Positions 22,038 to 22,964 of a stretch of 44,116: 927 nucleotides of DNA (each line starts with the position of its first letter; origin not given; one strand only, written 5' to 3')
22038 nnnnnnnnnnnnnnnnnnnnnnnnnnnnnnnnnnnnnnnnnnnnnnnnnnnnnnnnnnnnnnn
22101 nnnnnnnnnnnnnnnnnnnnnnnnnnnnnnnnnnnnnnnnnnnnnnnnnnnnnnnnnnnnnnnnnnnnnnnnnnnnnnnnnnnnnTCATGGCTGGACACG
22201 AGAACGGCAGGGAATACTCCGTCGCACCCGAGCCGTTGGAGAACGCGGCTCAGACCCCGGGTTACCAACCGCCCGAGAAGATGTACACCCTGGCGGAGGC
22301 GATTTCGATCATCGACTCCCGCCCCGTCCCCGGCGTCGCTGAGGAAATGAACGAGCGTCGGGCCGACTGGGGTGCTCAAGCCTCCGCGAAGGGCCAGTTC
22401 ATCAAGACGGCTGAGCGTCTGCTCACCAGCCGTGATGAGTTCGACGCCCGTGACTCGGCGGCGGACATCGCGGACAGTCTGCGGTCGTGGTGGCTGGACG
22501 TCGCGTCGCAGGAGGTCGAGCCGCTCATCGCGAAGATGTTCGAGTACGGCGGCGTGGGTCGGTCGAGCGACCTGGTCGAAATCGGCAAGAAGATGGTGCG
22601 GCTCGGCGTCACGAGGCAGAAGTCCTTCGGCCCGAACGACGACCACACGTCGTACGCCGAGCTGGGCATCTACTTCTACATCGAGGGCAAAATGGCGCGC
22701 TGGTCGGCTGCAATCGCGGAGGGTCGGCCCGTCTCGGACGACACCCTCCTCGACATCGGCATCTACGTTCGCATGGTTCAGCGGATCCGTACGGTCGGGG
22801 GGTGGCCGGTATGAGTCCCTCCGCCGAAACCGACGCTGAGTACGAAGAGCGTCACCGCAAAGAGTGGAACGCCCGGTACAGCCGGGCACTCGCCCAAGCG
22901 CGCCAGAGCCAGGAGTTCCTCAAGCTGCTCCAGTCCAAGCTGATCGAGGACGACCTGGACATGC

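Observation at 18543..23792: PolA + short PurA-like + helical NTPase-like + dUTPase block: candidate 2-aminoadenine (Z-base) DNA module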

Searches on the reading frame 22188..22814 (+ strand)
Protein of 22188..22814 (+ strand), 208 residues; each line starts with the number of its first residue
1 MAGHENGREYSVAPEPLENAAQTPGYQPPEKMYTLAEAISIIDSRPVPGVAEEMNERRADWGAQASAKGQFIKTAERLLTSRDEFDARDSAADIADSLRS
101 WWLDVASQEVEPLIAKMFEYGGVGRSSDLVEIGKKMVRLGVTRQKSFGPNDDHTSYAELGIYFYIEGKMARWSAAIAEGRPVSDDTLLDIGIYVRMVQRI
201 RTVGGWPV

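Call 3: search_protein_families(library=pfam, proteins=[window:22188-22814:+], max_evalue=0.01)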
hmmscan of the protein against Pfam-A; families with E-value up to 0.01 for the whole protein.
window:22188-22814:+ (208 aa): 0 families

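Call 4: search_protein_families(library=phrogs, proteins=[window:22188-22814:+], max_evalue=0.001)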
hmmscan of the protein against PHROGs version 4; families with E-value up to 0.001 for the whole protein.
window:22188-22814:+ (208 aa): 0 families

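Call 16: search_dna_similar(query=window:22188-22814:+, collection=phages, mode=protein, max_rows=30, max_evalue=0.01)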
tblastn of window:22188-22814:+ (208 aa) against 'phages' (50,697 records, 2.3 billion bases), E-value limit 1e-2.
Records with a match: 31; places in all: 31; records where one place covers at least 80% of the query: 0.
Best place of each record, by identity: 60-80% 3; <60% 28.
By first word of the organism name: Microbacterium 18; Gordonia 6; Streptomyces 5; Curtobacterium 1; Micrococcus 1.
By host as written in the record: Microbacterium foliorum NRRL B-24224 11; Gordonia terrae 3612 6; Microbacterium foliorum NRRL B-24224 SEA 5; Streptomyces lividans JI 1326 4; Curtobacterium sp. 1; Micrococcus sp. 1402 1; Microbacterium natoriense ATCC BAA-1032 1; Microbacterium foliorum NRRL B-24-224 SEA 1; and 1 more.
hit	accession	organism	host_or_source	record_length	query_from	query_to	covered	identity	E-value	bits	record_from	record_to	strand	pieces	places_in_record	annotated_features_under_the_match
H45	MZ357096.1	Curtobacterium phage Parvaparticeps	Curtobacterium sp.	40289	101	208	52%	75.5%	4e-44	162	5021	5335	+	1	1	hypothetical protein (x2)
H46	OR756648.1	Micrococcus phage Olihed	Micrococcus sp. 1402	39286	101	208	52%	60.5%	1e-34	135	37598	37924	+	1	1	hypothetical protein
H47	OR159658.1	Microbacterium phage Milani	Microbacterium foliorum NRRL B-24224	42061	101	208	52%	60.2%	3e-35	136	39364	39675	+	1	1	53: hypothetical protein | 54: hypothetical protein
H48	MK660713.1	Microbacterium phage Theresita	Microbacterium natoriense ATCC BAA-1032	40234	101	208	52%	59.6%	8e-34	132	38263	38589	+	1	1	53: hypothetical protein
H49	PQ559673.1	Microbacterium phage Benry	Microbacterium foliorum NRRL B-24224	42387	101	208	52%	57.8%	6e-34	133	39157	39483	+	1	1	57: hypothetical protein | 58: hypothetical protein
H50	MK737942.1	Microbacterium phage Sucha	Microbacterium foliorum NRRL B-24-224 ...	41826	101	208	52%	57.8%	1e-33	132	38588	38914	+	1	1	53: hypothetical protein | 54: hypothetical protein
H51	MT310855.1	Microbacterium phage Rasovi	Microbacterium foliorum NRRL B-24224 SEA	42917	101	208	52%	57.7%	9e-34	132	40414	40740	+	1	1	57: hypothetical protein | 58: hypothetical protein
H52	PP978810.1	Microbacterium phage Htur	Microbacterium foliorum NRRL B-24224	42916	101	208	52%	57.7%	9e-34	132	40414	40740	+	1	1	57: hypothetical protein | 58: hypothetical protein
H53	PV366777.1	Microbacterium phage IndiRoo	Microbacterium foliorum NRRL B-24224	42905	101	208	52%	57.4%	1e-32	129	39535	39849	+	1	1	59: hypothetical protein | 60: hypothetical protein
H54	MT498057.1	Microbacterium phage Cicada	Microbacterium foliorum NRRL B-24224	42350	101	208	52%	56.9%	1e-33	132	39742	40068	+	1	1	56: hypothetical protein | 57: hypothetical protein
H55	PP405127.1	Microbacterium phage Jera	Microbacterium foliorum NRRL B-24224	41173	101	208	52%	56.9%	5e-33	130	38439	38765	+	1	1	54: hypothetical protein | 55: hypothetical protein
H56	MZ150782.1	Microbacterium phage PermaG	Microbacterium foliorum NRRL B-24224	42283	101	208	52%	56.9%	8e-33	129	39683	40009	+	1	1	55: hypothetical protein | 56: hypothetical protein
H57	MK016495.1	Microbacterium phage Goodman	Microbacterium foliorum NRRL B-24224 SEA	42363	101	208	52%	56.9%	8e-33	129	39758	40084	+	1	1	55: hypothetical protein | 56: hypothetical protein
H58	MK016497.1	Microbacterium phage Johann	Microbacterium foliorum NRRL B-24224 SEA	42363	101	208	52%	56.9%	8e-33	129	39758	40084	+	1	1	55: hypothetical protein | 56: hypothetical protein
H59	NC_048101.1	Microbacterium phage Goodman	Microbacterium foliorum NRRL B-24224 SEA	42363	101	208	52%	56.9%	8e-33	129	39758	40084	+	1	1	55: hypothetical protein | 56: hypothetical protein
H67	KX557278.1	Gordonia phage Ghobes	Gordonia terrae 3612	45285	101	207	51%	42.1%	8e-16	81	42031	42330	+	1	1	51: hypothetical protein | 52: hypothetical protein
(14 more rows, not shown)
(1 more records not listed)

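Call 17: get_annotated_region(hit=H45, flank=6000)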
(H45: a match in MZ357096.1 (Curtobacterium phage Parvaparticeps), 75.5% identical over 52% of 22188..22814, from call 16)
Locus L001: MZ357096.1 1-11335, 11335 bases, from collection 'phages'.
description: Curtobacterium phage Parvaparticeps, complete genome.
organism: Curtobacterium phage Parvaparticeps (NCBI taxid 2851086)
taxonomy: Viruses; Duplodnaviria; Heunggongvirae; Uroviricota; Caudoviricetes
host: Curtobacterium sp.; source: Lake water; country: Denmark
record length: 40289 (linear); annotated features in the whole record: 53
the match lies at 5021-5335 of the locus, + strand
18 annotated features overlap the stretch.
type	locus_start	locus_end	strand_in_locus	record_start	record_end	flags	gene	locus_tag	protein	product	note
CDS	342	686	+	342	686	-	-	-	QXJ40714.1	hypothetical protein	-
CDS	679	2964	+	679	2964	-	-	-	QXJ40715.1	polymerase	-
CDS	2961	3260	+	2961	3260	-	-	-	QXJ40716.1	hypothetical protein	-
CDS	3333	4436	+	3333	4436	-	-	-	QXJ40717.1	putative adenylosuccinate synthetase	-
CDS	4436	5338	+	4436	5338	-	-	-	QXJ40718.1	hypothetical protein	-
CDS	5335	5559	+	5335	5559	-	-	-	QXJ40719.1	hypothetical protein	-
CDS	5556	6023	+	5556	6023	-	-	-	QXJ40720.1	putative deoxyuridine triphosphate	-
CDS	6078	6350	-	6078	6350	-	-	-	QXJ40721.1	hypothetical protein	-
CDS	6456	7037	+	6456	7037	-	-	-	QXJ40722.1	hypothetical protein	-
CDS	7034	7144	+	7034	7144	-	-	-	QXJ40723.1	hypothetical protein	-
CDS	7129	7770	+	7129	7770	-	-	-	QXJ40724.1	putative endonuclease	-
CDS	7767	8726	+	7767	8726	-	-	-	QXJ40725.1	exonuclease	-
CDS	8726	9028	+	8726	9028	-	-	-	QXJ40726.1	HNH endonuclease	-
CDS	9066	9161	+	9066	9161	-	-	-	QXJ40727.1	hypothetical protein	-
CDS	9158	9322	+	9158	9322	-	-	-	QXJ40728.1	hypothetical protein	-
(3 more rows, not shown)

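Call 18: get_annotated_region(hit=H67, flank=6000)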
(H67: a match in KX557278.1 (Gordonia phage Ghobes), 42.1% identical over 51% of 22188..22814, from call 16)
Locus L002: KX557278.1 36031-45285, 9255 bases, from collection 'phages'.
description: Gordonia phage Ghobes, complete genome.
organism: Gordonia phage Ghobes (NCBI taxid 1887647)
taxonomy: Viruses; Duplodnaviria; Heunggongvirae; Uroviricota; Caudoviricetes; Ghobesvirus; Ghobesvirus ghobes
host: Gordonia terrae 3612; source: soil; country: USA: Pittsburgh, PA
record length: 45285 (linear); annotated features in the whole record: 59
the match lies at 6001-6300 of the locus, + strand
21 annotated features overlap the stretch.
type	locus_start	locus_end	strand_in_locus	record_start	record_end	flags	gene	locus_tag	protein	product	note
CDS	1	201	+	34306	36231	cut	39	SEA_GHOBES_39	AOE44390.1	DNA polymerase I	-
CDS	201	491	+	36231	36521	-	40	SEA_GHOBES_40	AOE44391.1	hypothetical protein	-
CDS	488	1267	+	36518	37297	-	41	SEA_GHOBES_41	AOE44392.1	lysin B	Lysin B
CDS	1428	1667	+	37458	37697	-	42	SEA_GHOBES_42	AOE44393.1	hypothetical protein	-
CDS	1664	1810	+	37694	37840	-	43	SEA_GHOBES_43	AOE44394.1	hypothetical protein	-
CDS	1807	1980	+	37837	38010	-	44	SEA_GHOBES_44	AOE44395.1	hypothetical protein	-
CDS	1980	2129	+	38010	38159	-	45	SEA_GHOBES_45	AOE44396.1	hypothetical protein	-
CDS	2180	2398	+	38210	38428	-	46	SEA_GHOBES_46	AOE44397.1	hypothetical protein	-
CDS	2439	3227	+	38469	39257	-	47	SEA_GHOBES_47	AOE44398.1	hypothetical protein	-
CDS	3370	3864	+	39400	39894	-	48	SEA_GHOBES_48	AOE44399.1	hypothetical protein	-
CDS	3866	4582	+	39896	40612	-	49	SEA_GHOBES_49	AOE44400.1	hypothetical protein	-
CDS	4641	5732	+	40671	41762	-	50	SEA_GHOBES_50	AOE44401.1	PurA-like adenylosuccinate synthetase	Adenylosuccinate synthetase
CDS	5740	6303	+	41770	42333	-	51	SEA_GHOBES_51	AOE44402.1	hypothetical protein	-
CDS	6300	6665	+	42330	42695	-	52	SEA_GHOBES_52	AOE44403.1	hypothetical protein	-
CDS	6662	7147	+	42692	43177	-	53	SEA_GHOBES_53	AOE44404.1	deoxyuridine triphosphatase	-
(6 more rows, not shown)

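Call 19: find_homologous_proteins(query=window:22188-22814:+, max_evalue=0.001)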
Query window:22188-22814:+ (208 aa): 66 proteins with E <= 0.001 among 362 candidates.
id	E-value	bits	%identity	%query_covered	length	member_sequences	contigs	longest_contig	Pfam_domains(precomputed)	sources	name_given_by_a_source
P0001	3.7e-134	463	100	100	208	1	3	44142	-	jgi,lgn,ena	-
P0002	2.8e-53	199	55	99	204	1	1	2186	-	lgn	-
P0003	4.9e-47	178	77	55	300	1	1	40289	-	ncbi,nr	ncbi:hypothetical protein [Curtobacterium phage Parvaparticeps]|nr:hypothetical protein [Curtobacter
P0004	5.7e-41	158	67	53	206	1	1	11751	-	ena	-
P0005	3.8e-39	152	60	57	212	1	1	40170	-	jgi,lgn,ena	-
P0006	5.8e-39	152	62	55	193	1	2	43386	-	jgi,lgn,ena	-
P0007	1.1e-38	151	50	75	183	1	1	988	-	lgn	-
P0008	1.8e-38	150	59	54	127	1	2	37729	-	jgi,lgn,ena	jgi:hypothetical protein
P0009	2.5e-38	150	60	58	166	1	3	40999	-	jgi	jgi:hypothetical protein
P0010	1.3e-37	147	60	57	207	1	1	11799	-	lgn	-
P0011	1.9e-37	147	57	62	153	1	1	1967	-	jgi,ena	-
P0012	6.2e-37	145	58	64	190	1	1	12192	-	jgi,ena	-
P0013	7.8e-37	145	61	54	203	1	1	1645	-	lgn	-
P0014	1.2e-36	144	60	57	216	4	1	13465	-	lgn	-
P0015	2.2e-36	143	60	57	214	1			-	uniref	uniref:Tail assembly chaperone n=1 Tax=Micrococcus phage Olihed TaxID=3092209 RepID=A0AAU6R618_9CAUD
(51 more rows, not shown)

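Call 23: search_protein_families(library=pfam, alignment_id=A1, max_evalue=10)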
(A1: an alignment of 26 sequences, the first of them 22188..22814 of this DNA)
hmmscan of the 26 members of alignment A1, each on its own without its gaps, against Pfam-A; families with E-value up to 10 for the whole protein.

A. member 1, window:22188-22814:+ (208 aa): 0 families

B. families by the number of members that match (of 26 scanned): 9 families
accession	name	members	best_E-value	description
PF00159.23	Hormone_3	2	0.069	Pancreatic hormone peptide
PF10310.14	DUF5427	1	0.022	Family of unknown function (DUF5427)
PF10414.14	CysG_dimeriser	1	0.096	Sirohaem synthase dimerisation region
PF09995.15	MPAB_Lcp_cat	1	0.1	ER-bound oxygenase mpaB/B'/Rubber oxygenase, catalytic domain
PF14992.11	TMCO5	1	0.11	TMCO5 family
PF17194.10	AbiEi_3_N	1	0.14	Transcriptional regulator, AbiEi antitoxin N-terminal domain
PF11559.13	ADIP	1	0.14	Afadin- and alpha -actinin-Binding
PF09535.15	Gmx_para_CXXCG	1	0.17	Protein of unknown function (Gmx_para_CXXCG)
PF10186.14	ATG14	1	0.3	Vacuolar sorting 38 and autophagy-related subunit 14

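Call 31: predict_structure(alignment_id=A2)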
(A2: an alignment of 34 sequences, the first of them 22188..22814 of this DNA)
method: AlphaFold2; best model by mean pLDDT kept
length: 208 residues; sequences in the alignment: 34
mean_pLDDT: 77.7   pTM: 0.49
mean pLDDT of the five models: 77.7, 76.3, 74.7, 73.9, 72.9
residues with pLDDT >= 90: 55; 70-90: 104; 50-70: 35; < 50: 14
segments of 3 or more residues with pLDDT < 50: 1-4, 8-16
pLDDT, mean of each block of 10 residues (from residue 1): 45 49 70 79 73 76 78 77 61 87 82 74 81 94 71 88 94 96 91 89 76
secondary structure, 60 per line:
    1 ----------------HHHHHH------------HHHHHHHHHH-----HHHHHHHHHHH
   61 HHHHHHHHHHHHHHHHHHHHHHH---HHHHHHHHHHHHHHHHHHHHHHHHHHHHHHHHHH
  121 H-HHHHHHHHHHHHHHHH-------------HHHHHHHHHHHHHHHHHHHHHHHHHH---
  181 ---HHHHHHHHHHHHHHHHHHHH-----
elements in order: H17-22 H35-44 H50-83 H87-121 H123-138 H152-177 H184-203

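Call 34: fold_search(model_id=the predicted structure, library=pdb)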
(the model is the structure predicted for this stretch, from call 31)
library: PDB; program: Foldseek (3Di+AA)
matches with E <= 10: 209; with E <= 0.001: 0
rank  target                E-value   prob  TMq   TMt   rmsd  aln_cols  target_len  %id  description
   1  8iyj_B4               4.6e-01  0.16  0.18  0.10  40.8       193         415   13  Cryo-EM structure of the 48-nm repeat doublet microtubule from mouse sperm (released 2023-07-05)
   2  8to0_k                9.5e-01  0.13  0.19  0.10  41.5       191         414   12  48-nm repeating structure of doublets from mouse sperm flagella (released 2023-11-01)
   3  6qfm_A                1.0e+00  0.11  0.14  0.20  15.7       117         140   14  Structure of human Mcl-1 in complex with PUMA BH3 peptide (released 2019-06-12)
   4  8r5w_E                1.2e+00  0.25  0.20  0.34  13.4        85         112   15  Crystal structure of the three anaphylatoxin-like modules in fibulin-2 (released 2024-07-10)
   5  5oen_B                1.5e+00  0.08  0.16  0.19  17.2       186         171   12  Crystal Structure of STAT2 in complex with IRF9 (released 2018-01-24)
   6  7ung_B1               1.6e+00  0.10  0.18  0.11  39.6       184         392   10  48-nm repeat of the human respiratory doublet microtubule (released 2022-10-05)
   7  8r5w_G                1.7e+00  0.20  0.19  0.34  14.1        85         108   15  Crystal structure of the three anaphylatoxin-like modules in fibulin-2 (released 2024-07-10)
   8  2c41_A                1.8e+00  0.10  0.17  0.21  12.0       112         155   14  X-ray structure of Dps from Thermosynechococcus elongatus (released 2006-10-11)
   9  2c41_B                1.9e+00  0.10  0.17  0.21  11.9       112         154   14  X-ray structure of Dps from Thermosynechococcus elongatus (released 2006-10-11)
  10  8otz_Cq               2.0e+00  0.08  0.18  0.09  43.0       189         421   13  48-nm repeat of the native axonemal doublet microtubule from bovine sperm (released 2023-11-22)
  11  7rro_B7               2.1e+00  0.08  0.18  0.11  42.7       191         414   11  Structure of the 48-nm repeat doublet microtubule from bovine tracheal cilia (released 2021-10-27)
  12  2c41_F                2.2e+00  0.09  0.17  0.20  11.9       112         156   14  X-ray structure of Dps from Thermosynechococcus elongatus (released 2006-10-11)
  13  2c41_C                2.2e+00  0.09  0.17  0.21  11.9       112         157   14  X-ray structure of Dps from Thermosynechococcus elongatus (released 2006-10-11)
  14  7urh_A                2.3e+00  0.09  0.18  0.21  10.9       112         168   19  Crystal structure of Ferritin 2 from Caenorhabditis elegans, FTN-2 (released 2023-04-26)
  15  8r5w_H                2.5e+00  0.13  0.18  0.34  13.9        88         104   16  Crystal structure of the three anaphylatoxin-like modules in fibulin-2 (released 2024-07-10)
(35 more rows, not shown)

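Call 35: fold_search(model_id=the predicted structure, library=viral)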
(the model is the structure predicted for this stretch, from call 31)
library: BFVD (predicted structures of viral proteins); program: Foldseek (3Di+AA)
matches with E <= 10: 284; with E <= 0.001: 7
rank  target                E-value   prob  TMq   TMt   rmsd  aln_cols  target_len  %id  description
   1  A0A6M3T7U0            3.7e-09  1.00  0.45  0.52   8.0       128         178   48  (no name in the UniProt tables at hand)
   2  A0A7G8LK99            5.9e-07  1.00  0.41  0.21  20.2       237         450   27  (no name in the UniProt tables at hand)
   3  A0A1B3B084            9.3e-07  1.00  0.42  0.46  14.1       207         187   25  Uncharacterized protein [Gordonia phage Ghobes]
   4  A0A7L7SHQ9            1.2e-06  1.00  0.40  0.62   7.7       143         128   31  Uncharacterized protein [Gordonia phage Archimedes]
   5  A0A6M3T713            2.3e-06  1.00  0.40  0.28  18.2       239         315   24  (no name in the UniProt tables at hand)
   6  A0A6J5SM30            6.8e-05  1.00  0.39  0.53  10.0       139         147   31  Uncharacterized protein [uncultured Caudovirales phage]
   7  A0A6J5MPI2            2.0e-04  1.00  0.39  0.70   4.3       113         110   32  Uncharacterized protein [uncultured Caudovirales phage]
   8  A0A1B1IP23            2.5e-02  1.00  0.34  0.57   8.7       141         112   18  (no name in the UniProt tables at hand)
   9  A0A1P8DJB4            4.7e-02  0.80  0.26  0.17  16.6       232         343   16  (no name in the UniProt tables at hand)
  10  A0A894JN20            2.4e-01  0.15  0.16  0.10  19.4       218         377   11  (no name in the UniProt tables at hand)
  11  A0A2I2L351            2.7e-01  0.35  0.23  0.27  16.9       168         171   13  Uncharacterized protein [Orpheovirus IHUMI-LCC2]
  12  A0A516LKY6            2.9e-01  0.23  0.24  0.18  44.8       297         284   11  (no name in the UniProt tables at hand)
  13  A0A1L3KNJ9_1          3.0e-01  0.13  0.17  0.04  20.6       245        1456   12  (no name in the UniProt tables at hand)
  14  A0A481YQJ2            3.6e-01  0.13  0.14  0.18  16.1       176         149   11  Uncharacterized protein [Pithovirus LCDPAC02]
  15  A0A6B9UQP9            4.0e-01  0.12  0.18  0.08  21.5       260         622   15  (no name in the UniProt tables at hand)
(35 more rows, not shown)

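Call 37: search_solved_structures(query=A2, max_evalue=10, show_alignments=2)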
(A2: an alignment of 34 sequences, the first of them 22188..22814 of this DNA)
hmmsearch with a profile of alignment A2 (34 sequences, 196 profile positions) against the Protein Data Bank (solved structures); distinct sequences matched with E-value up to 10: 0.

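Call 38: search_protein_families(library=phrogs, alignment_id=A1, max_evalue=1)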
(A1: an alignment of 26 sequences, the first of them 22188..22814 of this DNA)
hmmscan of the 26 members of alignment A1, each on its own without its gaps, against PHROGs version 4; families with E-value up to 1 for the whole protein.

A. member 1, window:22188-22814:+ (208 aa): 1 family
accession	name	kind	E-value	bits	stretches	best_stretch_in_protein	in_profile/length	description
phrog_7107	-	unknown function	0.27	12.4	1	82-101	19-38/50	-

B. families by the number of members that match (of 26 scanned): 15 families
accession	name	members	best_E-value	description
phrog_32058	-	2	0.17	-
phrog_26566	-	1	0.0047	-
phrog_14115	-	1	0.014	-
phrog_4896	-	1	0.059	glycerophosphoryl diester phosphodiesterase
phrog_10518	-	1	0.079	-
phrog_25902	-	1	0.082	-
phrog_17470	-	1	0.14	-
phrog_33110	-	1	0.19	-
phrog_167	-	1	0.22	tail length tape measure protein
phrog_38750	-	1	0.22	-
phrog_21269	-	1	0.24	-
phrog_25349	-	1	0.24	-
phrog_7107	-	1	0.27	-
phrog_6188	-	1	0.68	-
phrog_18770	-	1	0.83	-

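Call 49: search_protein_families(library=pfam, proteins=[L002:5740-6303:+, L002:6300-6665:+, L001:4436-5338:+], max_evalue=0.1)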
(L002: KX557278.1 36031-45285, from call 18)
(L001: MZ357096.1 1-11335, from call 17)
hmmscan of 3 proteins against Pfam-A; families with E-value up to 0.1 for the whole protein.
L002:5740-6303:+ (187 aa): 0 families

L002:6300-6665:+ (121 aa): 0 families

L001:4436-5338:+ (300 aa): 0 families

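Call 57: find_encoding_contigs(protein=P0001, flank=10000, max_places=4)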
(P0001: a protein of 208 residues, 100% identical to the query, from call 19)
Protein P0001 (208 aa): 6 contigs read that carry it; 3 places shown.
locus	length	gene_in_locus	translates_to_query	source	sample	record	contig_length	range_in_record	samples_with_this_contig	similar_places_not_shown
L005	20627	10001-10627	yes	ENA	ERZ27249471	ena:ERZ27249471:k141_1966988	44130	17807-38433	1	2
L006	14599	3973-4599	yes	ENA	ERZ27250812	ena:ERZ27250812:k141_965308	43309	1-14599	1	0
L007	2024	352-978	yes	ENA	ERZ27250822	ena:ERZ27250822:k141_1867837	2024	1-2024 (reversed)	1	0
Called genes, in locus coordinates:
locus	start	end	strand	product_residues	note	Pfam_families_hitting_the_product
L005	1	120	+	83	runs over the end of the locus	-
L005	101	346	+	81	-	-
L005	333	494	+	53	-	-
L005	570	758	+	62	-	-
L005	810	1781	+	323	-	PF13479:AAA_24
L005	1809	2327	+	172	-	-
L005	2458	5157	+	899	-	PF09250:Prim-Pol, PF08708:PriCT_1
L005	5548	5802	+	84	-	-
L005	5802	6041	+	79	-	-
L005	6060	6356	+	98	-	-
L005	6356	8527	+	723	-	PF00476:DNA_pol_A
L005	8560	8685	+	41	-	-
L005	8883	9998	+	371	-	PF00709:Adenylsucc_synt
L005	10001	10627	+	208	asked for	-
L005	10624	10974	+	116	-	-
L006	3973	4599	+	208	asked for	-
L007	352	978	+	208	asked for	-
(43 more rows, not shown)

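Call 97: search_protein_families(library=ncbifam, proteins=[window:22188-22814:+], max_evalue=0.01)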
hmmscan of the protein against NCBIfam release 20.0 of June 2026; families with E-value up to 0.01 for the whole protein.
window:22188-22814:+ (208 aa): 0 families
